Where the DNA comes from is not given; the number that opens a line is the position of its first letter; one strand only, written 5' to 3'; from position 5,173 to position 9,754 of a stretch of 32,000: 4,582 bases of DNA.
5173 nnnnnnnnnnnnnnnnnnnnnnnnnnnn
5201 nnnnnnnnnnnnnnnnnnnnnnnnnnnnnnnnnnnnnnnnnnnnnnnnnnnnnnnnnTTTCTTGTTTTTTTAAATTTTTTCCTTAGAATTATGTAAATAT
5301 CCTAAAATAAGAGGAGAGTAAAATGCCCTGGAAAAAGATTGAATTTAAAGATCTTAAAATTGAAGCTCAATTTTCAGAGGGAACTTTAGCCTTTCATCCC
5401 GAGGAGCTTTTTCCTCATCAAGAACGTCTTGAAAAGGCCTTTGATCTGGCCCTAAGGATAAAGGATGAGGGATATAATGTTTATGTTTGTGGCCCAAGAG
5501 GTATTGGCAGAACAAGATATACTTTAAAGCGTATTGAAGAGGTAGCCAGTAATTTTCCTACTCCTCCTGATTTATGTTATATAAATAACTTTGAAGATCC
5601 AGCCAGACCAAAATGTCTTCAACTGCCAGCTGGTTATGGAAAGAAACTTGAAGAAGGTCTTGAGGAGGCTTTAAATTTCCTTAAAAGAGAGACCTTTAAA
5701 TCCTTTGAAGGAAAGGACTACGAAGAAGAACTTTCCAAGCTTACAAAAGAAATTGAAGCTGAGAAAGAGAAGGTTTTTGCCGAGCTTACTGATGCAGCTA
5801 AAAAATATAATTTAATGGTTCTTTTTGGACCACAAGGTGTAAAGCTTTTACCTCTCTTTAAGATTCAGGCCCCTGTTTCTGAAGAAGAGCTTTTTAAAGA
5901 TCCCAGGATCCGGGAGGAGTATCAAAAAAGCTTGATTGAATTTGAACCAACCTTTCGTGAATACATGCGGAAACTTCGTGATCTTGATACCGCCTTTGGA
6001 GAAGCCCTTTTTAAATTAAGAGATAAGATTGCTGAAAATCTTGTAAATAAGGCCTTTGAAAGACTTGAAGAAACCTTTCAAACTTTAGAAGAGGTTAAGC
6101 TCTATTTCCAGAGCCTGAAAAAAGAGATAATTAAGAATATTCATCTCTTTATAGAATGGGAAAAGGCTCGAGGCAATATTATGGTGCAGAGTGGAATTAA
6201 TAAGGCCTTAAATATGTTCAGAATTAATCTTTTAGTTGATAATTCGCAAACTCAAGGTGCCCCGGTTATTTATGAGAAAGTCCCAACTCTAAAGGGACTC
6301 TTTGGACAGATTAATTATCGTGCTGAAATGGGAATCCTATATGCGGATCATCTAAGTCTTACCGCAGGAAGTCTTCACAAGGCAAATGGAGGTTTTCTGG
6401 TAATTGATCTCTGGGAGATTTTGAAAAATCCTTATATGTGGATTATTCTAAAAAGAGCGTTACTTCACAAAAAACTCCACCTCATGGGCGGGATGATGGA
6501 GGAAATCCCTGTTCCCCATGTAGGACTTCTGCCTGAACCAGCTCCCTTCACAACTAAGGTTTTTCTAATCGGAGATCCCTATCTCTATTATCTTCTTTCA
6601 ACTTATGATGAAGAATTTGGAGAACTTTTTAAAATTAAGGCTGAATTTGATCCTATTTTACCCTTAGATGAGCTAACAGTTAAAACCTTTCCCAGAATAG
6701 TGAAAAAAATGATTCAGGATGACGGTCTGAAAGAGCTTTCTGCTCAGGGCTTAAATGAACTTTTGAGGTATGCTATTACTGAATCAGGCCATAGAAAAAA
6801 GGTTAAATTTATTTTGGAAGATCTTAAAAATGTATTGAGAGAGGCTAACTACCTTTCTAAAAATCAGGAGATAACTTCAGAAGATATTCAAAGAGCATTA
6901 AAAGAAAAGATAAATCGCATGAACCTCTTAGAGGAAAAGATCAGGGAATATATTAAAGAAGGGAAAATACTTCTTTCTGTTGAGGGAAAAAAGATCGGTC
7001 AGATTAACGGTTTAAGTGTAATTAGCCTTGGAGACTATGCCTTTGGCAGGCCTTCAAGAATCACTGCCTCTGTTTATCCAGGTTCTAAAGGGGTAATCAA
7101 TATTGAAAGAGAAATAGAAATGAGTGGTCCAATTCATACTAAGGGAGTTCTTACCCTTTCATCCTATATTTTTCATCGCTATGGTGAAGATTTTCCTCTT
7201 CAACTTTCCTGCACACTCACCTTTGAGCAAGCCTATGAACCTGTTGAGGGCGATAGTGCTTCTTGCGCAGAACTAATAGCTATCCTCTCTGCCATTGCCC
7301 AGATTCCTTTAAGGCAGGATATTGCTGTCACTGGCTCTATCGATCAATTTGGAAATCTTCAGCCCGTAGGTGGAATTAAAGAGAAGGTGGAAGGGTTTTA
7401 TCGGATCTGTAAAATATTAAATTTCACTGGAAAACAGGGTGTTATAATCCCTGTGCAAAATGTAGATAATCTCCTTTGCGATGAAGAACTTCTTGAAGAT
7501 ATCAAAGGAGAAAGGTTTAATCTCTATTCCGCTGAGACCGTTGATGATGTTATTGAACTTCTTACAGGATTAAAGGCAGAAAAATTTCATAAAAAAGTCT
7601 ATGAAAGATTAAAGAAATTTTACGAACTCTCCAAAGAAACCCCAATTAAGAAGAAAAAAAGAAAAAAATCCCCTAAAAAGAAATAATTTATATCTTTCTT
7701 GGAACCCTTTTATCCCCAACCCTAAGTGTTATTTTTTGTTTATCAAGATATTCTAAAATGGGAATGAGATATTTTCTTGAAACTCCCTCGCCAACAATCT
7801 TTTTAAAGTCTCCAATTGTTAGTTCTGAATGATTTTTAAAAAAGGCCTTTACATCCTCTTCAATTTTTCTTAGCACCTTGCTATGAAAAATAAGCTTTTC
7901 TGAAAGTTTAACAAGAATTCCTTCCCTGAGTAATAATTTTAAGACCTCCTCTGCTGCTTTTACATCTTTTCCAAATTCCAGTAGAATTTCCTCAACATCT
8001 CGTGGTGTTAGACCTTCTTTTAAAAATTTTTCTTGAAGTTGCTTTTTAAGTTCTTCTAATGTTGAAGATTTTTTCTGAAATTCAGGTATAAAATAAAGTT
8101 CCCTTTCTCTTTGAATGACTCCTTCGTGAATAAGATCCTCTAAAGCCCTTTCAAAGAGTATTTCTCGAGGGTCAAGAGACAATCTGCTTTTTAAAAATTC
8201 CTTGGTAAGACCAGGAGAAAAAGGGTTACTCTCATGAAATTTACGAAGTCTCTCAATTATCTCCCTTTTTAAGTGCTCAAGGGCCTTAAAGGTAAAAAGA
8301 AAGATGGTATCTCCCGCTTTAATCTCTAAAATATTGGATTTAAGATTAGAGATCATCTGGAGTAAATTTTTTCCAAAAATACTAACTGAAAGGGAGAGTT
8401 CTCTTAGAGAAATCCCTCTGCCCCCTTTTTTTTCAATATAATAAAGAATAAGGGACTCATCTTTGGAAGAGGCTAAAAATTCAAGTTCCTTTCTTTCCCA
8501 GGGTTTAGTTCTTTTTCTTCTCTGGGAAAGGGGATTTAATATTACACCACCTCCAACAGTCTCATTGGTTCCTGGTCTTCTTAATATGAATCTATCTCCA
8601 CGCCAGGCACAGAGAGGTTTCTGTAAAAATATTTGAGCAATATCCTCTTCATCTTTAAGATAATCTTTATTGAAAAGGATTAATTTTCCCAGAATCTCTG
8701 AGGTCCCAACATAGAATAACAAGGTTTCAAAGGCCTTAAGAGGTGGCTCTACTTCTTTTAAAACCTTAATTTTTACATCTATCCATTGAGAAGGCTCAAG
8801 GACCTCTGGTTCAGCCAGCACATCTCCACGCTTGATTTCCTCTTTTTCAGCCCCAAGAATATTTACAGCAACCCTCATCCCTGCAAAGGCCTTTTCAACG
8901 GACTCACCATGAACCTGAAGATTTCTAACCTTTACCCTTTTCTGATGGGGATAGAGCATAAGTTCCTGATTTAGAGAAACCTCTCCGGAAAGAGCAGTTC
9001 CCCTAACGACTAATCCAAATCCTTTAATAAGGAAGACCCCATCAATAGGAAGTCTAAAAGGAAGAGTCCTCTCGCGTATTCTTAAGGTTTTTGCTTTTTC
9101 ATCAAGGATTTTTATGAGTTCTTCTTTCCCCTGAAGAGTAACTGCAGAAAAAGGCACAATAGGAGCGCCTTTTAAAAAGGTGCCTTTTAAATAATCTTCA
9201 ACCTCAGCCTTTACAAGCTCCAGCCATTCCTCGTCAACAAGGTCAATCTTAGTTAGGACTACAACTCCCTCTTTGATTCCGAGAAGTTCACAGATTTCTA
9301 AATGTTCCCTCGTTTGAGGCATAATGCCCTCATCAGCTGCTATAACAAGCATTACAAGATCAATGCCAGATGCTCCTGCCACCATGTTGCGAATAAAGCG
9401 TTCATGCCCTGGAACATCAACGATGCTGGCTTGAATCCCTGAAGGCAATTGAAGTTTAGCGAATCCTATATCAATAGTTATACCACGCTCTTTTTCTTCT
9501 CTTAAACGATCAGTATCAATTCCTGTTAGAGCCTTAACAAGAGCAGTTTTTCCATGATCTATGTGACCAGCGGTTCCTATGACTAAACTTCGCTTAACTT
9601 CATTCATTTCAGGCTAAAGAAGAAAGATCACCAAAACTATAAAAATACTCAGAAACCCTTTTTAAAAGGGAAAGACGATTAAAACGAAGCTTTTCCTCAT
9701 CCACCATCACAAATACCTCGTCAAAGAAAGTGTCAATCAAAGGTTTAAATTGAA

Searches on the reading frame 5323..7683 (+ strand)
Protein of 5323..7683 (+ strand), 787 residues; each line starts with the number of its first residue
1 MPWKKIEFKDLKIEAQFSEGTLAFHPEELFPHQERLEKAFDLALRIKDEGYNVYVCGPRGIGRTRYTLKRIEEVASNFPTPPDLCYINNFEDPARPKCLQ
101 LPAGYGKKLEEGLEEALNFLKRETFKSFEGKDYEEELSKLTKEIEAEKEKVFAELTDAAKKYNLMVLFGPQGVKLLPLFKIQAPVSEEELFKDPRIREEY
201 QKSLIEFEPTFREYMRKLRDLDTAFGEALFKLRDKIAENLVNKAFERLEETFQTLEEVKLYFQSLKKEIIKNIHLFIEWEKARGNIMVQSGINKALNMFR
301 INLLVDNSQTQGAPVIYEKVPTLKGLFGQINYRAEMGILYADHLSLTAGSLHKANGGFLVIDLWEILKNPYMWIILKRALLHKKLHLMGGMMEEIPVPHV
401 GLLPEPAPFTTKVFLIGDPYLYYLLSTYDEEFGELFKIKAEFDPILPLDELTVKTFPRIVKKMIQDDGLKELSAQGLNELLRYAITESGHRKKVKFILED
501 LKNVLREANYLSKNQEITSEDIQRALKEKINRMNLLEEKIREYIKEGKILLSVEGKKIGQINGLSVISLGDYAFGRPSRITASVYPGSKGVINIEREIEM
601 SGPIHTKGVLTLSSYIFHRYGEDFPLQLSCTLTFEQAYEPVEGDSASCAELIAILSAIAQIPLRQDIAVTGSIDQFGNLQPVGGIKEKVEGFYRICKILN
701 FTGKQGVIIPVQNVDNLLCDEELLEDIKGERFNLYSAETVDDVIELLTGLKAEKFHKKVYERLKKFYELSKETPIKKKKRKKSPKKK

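Call 10: search_protein_families(library=ncbifam, proteins=[window:5323-7683:+], max_evalue=1e-10)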
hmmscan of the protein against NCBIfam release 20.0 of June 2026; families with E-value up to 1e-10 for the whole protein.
window:5323-7683:+ (787 aa): 2 families
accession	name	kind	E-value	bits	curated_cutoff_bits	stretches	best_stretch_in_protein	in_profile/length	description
TIGR00764.1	lon_rel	equivalog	1.4e-40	139.5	516.6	1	459-763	318-606/608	ATP-dependent protease LonB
TIGR02902.1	spore_lonB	equivalog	9.3e-11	41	723.3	0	632-718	431-509/531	ATP-dependent protease LonB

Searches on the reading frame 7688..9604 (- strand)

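Call 5: search_protein_families(library=ncbifam, proteins=[window:7688-9604:-], max_evalue=0.1)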
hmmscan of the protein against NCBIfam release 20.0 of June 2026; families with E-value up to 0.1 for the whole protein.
window:7688-9604:- (638 aa): 37 families (the best 25 are shown)
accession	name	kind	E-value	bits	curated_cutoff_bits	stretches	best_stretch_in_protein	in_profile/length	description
TIGR00475.1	selB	equivalog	2.9e-117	392.8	242.25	1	8-635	2-579/581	selenocysteine-specific translation elongation factor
NF009373.0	PRK12736.1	subfamily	1.8e-51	175.2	452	1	4-355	10-389/394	elongation factor Tu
NF000766.0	PRK00049.1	subfamily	1.8e-50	171.9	449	1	4-356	10-392/396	elongation factor Tu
NF009372.0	PRK12735.1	subfamily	2.2e-48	165.1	479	1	4-355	10-391/396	elongation factor Tu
TIGR00485.1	EF-Tu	equivalog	1.3e-47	162.4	522.4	1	4-356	10-390/394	elongation factor Tu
NF008969.0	PRK12317.1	subfamily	4.2e-47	160.7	502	1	32-268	61-312/426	elongation factor 1-alpha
NF003077.0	PRK04000.1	equivalog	3.4e-45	154.9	315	2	59-343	87-396/412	translation initiation factor IF-2 subunit gamma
TIGR03680.1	eif2g_arch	equivalog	4.7e-45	154.5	514.5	2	59-343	83-392/407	translation initiation factor IF-2 subunit gamma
TIGR00483.1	EF-1_alpha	equivalog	7.6e-38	130.1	540.1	1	31-270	60-314/427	translation elongation factor EF-1 subunit alpha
NF004035.0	PRK05506.1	subfamily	3.6e-31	108.1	715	1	31-267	79-324/632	bifunctional sulfate adenylyltransferase subunit 1/adenylylsulfate kinase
NF003478.0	PRK05124.1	equivalog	4e-31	108.1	590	1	31-284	82-345/475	sulfate adenylyltransferase subunit CysN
TIGR02034.1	CysN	subfamily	1e-30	107.2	336.1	1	32-295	56-327/406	sulfate adenylyltransferase, large subunit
TIGR00487.1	IF-2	equivalog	2.7e-20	72.7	424.4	1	3-166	84-244/587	translation initiation factor IF-2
TIGR00231.1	small_GTP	domain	6.1e-16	58.6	42.5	1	8-167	5-162/164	GTP-binding protein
NF003078.0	PRK04004.1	equivalog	3.4e-11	42.4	468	1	5-124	10-142/598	translation initiation factor IF-2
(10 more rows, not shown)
